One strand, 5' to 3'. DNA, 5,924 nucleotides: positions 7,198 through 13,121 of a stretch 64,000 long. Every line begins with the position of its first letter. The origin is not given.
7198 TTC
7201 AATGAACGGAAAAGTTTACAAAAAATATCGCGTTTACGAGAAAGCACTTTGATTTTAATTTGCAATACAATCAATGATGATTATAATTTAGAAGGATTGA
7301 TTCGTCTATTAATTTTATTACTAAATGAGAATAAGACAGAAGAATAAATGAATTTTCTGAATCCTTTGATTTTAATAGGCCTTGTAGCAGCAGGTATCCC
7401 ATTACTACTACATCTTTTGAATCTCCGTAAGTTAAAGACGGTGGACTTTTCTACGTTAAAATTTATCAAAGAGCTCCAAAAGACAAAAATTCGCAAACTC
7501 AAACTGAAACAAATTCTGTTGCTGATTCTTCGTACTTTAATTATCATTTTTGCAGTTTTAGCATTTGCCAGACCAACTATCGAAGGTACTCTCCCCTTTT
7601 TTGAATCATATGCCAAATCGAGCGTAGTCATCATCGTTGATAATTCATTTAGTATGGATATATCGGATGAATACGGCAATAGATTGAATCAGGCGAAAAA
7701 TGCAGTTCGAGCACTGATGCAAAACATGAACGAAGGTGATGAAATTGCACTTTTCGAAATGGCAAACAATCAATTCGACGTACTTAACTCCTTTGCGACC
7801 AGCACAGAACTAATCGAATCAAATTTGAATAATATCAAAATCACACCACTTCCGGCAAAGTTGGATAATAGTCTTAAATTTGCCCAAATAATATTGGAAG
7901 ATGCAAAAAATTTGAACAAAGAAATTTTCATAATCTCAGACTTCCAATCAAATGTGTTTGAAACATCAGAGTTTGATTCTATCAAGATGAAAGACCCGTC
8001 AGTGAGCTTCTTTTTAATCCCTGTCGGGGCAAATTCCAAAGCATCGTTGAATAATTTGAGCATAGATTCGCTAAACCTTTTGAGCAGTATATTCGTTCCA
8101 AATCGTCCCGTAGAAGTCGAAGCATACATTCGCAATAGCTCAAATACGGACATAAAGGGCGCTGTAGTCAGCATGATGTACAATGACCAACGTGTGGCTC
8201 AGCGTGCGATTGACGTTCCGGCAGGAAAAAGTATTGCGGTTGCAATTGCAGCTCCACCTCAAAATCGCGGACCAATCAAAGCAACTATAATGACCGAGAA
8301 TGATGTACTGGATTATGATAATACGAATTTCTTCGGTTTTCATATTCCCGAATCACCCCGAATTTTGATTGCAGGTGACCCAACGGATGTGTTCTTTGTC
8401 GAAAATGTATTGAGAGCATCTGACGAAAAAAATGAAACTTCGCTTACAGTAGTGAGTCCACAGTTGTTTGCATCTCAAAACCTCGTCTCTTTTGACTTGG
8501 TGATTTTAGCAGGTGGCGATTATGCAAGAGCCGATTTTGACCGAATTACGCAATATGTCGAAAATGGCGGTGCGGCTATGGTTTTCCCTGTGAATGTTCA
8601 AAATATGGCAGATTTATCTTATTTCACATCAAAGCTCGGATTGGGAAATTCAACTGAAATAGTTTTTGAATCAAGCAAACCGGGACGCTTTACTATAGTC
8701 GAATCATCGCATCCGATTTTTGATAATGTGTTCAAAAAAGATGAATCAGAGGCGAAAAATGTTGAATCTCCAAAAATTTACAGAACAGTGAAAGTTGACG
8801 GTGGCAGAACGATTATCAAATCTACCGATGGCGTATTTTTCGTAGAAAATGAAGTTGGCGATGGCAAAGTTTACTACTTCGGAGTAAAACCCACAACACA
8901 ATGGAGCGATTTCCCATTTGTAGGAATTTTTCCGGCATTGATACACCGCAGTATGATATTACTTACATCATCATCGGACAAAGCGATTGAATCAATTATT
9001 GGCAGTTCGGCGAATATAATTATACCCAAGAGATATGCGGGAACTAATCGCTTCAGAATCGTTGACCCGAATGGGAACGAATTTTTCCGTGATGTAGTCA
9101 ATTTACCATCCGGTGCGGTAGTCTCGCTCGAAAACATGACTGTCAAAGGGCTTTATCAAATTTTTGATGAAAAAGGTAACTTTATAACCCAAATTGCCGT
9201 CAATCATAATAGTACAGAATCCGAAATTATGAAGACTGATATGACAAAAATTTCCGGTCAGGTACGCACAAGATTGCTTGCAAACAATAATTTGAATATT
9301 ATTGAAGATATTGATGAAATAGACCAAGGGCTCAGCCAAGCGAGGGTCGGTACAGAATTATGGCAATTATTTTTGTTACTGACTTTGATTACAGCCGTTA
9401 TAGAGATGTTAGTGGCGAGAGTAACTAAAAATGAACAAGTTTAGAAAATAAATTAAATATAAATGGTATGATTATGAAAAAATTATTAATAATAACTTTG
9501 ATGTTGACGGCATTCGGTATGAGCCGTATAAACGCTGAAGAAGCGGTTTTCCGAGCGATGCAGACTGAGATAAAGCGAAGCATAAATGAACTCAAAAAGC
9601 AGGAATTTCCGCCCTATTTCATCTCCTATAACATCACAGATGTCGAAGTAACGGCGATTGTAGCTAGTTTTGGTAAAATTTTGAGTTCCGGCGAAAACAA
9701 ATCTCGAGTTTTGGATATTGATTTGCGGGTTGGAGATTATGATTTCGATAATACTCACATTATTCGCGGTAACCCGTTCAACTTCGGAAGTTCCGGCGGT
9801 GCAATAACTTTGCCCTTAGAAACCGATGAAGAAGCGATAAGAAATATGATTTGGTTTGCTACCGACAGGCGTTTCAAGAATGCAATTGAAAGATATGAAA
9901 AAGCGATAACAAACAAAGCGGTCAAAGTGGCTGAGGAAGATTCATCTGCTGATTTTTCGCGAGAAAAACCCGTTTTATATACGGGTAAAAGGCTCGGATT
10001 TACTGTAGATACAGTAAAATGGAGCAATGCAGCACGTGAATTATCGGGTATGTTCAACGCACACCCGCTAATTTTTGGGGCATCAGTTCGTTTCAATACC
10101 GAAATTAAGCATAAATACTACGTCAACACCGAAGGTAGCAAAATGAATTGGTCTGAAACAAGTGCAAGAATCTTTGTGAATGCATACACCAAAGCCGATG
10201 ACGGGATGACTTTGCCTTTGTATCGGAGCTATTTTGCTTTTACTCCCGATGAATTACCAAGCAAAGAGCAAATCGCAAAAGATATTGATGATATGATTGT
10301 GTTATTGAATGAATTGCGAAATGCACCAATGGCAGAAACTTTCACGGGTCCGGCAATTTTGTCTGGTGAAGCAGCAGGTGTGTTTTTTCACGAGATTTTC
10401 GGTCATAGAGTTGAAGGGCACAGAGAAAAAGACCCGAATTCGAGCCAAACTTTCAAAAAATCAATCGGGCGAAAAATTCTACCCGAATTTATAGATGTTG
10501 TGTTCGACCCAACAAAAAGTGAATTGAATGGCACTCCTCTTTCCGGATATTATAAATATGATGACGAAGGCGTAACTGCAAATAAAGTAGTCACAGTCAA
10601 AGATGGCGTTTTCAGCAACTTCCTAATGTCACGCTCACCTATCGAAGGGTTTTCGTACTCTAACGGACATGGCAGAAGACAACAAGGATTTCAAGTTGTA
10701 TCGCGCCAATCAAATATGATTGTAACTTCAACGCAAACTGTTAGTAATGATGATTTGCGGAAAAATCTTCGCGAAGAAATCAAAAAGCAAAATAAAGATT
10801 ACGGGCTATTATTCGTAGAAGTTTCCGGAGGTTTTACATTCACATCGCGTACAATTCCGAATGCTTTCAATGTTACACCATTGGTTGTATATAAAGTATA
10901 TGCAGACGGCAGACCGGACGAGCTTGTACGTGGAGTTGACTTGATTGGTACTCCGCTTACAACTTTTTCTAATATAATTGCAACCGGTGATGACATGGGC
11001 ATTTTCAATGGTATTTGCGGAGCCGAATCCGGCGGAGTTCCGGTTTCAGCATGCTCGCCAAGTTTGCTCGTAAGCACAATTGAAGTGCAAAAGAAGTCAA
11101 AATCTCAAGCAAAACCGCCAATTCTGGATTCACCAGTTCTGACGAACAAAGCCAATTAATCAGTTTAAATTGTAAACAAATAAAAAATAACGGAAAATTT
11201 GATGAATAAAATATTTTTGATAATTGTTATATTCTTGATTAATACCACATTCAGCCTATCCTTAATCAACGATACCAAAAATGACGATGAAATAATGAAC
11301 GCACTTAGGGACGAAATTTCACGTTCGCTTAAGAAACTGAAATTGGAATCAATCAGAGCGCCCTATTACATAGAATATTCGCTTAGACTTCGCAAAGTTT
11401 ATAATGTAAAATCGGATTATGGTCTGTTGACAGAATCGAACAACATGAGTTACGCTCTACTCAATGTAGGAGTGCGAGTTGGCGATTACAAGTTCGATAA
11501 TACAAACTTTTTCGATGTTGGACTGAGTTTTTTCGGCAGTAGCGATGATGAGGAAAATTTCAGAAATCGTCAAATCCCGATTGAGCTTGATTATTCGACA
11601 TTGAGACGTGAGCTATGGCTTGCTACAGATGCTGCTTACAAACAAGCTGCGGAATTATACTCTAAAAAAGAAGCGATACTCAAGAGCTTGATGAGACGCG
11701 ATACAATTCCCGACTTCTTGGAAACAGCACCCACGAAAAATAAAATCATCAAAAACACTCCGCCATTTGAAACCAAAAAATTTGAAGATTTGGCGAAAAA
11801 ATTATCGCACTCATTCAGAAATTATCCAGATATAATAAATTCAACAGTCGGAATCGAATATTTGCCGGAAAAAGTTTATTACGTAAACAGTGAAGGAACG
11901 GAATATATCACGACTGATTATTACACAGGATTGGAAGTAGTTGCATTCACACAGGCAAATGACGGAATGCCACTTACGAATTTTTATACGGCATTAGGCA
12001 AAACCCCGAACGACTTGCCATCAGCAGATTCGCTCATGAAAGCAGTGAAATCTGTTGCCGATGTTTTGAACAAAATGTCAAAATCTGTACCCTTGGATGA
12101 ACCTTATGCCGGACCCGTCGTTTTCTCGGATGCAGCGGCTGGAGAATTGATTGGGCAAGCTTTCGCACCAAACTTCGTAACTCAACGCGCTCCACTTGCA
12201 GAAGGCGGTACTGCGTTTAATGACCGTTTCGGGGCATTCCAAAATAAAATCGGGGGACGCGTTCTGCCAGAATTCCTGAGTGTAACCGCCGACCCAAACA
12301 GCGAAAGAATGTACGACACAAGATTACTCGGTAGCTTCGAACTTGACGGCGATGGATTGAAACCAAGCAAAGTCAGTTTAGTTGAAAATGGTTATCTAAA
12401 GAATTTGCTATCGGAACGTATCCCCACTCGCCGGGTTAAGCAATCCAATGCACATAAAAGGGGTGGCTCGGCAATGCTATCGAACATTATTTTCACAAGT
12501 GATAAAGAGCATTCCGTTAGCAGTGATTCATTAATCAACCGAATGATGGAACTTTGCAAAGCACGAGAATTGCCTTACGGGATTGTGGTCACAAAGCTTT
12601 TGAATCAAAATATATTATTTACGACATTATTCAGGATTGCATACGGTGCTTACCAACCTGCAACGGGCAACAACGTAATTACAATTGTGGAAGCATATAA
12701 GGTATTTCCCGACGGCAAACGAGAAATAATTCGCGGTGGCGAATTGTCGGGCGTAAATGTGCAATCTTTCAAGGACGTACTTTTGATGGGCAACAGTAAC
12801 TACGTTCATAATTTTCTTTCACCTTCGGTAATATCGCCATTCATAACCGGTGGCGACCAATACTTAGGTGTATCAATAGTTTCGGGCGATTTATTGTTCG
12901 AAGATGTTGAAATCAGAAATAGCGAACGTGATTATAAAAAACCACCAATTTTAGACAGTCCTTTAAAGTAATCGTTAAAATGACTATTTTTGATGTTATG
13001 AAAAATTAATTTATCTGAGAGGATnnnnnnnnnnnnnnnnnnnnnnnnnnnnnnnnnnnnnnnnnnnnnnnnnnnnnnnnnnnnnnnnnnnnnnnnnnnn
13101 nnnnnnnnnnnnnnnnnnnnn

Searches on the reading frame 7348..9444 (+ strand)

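Call 3: search_protein_families(library=pfam, proteins=[window:7348-9444:+], max_evalue=0.01)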
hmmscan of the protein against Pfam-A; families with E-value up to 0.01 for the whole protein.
window:7348-9444:+ (698 aa): 2 families
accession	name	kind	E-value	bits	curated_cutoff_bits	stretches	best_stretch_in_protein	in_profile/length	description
PF07584.16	BatA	-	5e-18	65.7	25.9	1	1-76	1-77/77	Aerotolerance regulator N-terminal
PF13519.12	VWA_2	-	9e-14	52.4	27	1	93-200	1-107/107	von Willebrand factor type A domain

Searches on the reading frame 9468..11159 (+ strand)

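Call 3: search_protein_families(library=pfam, proteins=[window:9468-11159:+], max_evalue=0.01)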
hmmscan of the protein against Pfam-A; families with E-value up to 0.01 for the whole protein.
window:9468-11159:+ (563 aa): 2 families
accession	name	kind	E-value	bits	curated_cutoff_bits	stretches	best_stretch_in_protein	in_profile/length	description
PF19289.4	PmbA_TldD_3rd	-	1.5e-26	93.4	22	1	295-541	5-219/220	PmbA/TldA metallopeptidase C-terminal domain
PF19290.4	PmbA_TldD_2nd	-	0.0043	17.9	20.9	0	190-257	16-87/109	PmbA/TldA metallopeptidase central domain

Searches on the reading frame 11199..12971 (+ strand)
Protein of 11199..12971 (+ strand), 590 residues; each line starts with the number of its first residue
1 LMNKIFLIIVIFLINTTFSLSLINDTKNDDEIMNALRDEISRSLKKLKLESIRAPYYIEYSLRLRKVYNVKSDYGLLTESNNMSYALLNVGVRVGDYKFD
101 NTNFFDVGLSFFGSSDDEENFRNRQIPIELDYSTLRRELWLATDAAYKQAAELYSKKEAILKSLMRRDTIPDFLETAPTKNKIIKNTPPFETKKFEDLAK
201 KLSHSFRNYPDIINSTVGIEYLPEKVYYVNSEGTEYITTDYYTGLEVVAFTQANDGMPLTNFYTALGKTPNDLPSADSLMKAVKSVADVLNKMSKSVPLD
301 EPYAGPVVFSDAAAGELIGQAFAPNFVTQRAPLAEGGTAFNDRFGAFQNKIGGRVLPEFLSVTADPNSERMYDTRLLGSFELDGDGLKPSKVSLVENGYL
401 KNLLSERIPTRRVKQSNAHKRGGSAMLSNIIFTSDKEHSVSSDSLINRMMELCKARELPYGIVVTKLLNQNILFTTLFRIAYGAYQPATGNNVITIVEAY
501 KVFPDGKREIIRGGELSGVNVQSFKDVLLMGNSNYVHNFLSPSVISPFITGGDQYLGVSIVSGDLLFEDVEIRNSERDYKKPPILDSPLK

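Call 3: search_protein_families(library=pfam, proteins=[window:11199-12971:+], max_evalue=0.01)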
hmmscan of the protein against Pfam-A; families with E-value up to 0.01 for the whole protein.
window:11199-12971:+ (590 aa): 2 families
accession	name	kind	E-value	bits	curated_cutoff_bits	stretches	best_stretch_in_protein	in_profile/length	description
PF19289.4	PmbA_TldD_3rd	-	8.2e-14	51.7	22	1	306-471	5-150/220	PmbA/TldA metallopeptidase C-terminal domain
PF19290.4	PmbA_TldD_2nd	-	0.0029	18.5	20.9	0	193-257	11-80/109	PmbA/TldA metallopeptidase central domain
